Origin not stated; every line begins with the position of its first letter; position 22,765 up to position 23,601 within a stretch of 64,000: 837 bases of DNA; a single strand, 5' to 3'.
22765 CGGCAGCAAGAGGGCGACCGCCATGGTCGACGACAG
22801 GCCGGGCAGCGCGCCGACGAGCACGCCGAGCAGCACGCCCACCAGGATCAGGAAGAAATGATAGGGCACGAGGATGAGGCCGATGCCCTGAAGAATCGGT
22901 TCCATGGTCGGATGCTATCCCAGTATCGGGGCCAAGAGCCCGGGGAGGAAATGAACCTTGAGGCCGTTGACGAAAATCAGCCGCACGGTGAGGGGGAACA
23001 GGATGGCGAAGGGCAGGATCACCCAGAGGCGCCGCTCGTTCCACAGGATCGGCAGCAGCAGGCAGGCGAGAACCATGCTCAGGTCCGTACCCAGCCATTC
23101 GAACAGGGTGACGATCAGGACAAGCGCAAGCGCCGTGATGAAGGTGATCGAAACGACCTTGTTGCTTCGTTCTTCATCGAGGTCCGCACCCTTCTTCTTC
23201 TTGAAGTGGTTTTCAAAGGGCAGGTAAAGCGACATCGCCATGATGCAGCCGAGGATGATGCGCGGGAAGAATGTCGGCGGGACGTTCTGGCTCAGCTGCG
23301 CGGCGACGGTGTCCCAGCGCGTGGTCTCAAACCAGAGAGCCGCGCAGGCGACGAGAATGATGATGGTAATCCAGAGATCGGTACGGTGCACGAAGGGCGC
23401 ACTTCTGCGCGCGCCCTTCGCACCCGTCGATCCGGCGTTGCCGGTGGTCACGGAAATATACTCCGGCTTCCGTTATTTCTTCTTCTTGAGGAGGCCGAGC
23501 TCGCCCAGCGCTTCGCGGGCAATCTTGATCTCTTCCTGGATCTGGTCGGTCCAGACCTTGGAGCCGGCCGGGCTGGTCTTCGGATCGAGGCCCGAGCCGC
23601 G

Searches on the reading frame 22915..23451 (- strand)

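Call 59: search_protein_families(library=pfam, proteins=[window:22915-23451:-], max_evalue=0.00001)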
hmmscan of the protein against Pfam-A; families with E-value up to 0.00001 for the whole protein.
window:22915-23451:- (178 aa): 1 family
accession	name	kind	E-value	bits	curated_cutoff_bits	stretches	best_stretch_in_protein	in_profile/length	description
PF07331.16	TctB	-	1.6e-17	64.4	29.1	1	27-167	2-135/137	Tripartite tricarboxylate transporter TctB family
